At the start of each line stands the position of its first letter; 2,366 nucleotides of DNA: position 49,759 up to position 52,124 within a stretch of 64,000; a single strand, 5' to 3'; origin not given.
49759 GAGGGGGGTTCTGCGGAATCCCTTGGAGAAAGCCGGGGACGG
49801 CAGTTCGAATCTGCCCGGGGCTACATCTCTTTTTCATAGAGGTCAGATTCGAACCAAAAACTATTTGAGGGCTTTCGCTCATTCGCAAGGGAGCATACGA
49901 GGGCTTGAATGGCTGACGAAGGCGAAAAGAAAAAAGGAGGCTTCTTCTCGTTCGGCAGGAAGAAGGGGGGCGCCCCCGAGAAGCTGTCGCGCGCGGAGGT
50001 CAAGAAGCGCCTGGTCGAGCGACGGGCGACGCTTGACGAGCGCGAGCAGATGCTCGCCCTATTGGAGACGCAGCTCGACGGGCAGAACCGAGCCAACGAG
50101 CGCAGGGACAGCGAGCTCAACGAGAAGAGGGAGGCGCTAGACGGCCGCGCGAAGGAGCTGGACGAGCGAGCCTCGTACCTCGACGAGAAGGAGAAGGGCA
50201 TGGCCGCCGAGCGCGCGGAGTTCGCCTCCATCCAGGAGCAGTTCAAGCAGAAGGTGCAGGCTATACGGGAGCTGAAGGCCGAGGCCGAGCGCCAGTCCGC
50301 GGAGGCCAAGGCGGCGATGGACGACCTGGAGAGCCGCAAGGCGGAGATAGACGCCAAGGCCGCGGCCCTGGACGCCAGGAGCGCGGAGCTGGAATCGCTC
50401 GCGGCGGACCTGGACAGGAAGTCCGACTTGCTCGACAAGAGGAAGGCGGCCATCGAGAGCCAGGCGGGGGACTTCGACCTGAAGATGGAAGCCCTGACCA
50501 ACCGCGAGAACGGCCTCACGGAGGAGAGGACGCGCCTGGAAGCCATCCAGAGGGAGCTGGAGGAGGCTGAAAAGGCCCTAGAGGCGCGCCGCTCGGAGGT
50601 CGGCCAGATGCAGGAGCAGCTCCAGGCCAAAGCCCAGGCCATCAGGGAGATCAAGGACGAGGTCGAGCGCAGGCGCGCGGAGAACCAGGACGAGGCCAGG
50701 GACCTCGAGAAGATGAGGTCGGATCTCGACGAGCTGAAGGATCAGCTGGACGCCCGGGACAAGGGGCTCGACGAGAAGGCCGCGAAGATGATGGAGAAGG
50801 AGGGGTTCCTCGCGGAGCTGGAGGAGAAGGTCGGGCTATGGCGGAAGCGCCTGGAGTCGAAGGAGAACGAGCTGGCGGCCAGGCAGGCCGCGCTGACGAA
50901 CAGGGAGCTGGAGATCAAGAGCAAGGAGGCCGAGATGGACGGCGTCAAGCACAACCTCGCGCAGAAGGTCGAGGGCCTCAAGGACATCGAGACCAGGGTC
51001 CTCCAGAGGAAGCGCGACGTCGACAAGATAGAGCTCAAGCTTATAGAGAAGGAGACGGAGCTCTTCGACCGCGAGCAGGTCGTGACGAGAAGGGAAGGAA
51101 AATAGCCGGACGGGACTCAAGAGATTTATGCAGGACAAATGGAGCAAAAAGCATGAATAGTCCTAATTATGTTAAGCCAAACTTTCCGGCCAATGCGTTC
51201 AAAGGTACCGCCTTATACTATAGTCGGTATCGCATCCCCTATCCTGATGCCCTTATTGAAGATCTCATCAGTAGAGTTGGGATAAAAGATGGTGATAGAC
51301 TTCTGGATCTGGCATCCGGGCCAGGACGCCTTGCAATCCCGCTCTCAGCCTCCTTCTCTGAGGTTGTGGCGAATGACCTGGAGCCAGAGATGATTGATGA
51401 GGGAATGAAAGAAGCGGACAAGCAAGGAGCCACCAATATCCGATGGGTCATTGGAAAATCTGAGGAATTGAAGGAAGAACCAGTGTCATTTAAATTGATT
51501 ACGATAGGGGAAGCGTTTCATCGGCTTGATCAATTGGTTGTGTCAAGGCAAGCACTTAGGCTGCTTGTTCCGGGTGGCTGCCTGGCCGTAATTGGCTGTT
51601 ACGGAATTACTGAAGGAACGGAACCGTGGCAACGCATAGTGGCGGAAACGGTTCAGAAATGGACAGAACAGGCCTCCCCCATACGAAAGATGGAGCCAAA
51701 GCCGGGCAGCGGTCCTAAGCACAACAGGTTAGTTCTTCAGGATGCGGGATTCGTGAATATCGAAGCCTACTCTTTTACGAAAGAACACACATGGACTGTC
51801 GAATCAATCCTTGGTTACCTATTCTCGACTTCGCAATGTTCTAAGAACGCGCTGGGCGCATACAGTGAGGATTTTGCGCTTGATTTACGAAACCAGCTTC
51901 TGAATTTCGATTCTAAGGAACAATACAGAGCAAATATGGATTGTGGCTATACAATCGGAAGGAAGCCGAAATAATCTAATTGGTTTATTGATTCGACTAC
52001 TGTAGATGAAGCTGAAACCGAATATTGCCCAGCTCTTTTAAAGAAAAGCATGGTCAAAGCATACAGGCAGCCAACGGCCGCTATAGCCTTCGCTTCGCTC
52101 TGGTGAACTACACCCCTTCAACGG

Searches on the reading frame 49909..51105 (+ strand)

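Call 64: search_protein_families(library=pfam, proteins=[window:49909-51105:+], max_evalue=0.00001)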
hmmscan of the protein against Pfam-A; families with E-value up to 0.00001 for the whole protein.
window:49909-51105:+ (398 aa): 1 family
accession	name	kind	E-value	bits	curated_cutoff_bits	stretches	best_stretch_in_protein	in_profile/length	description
PF12072.13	RNase_Y_N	-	5.9e-07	29.6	32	0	239-322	49-129/201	RNase Y N-terminal region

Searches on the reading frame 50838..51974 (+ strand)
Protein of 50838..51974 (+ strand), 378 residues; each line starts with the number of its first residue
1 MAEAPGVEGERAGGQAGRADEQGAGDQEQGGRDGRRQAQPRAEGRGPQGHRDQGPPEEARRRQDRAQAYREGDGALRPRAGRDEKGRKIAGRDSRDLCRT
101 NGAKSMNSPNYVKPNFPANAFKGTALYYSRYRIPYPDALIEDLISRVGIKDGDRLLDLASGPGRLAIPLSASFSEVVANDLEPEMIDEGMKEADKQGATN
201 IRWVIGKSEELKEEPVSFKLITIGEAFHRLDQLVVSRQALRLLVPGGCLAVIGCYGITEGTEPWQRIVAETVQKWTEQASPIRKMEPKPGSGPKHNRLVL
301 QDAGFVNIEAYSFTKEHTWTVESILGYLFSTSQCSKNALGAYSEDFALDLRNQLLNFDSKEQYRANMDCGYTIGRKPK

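Call 64: search_protein_families(library=pfam, proteins=[window:50838-51974:+], max_evalue=0.00001)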
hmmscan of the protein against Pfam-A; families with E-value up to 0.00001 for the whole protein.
window:50838-51974:+ (378 aa): 5 families
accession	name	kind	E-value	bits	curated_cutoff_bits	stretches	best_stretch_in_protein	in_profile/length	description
PF01209.24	Ubie_methyltran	-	4.8e-14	52.7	20.1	1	145-253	41-153/233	ubiE/COQ5 methyltransferase family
PF13649.12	Methyltransf_25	-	6.2e-13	49.7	27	1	156-247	2-97/97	Methyltransferase domain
PF08241.18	Methyltransf_11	-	6e-10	40.1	21.2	1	156-250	1-94/95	Methyltransferase domain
PF13847.12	Methyltransf_31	-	2.4e-09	37.4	27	1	149-261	1-114/145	Methyltransferase domain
PF08242.18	Methyltransf_12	-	5.5e-08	33.9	30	1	156-249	1-98/98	Methyltransferase domain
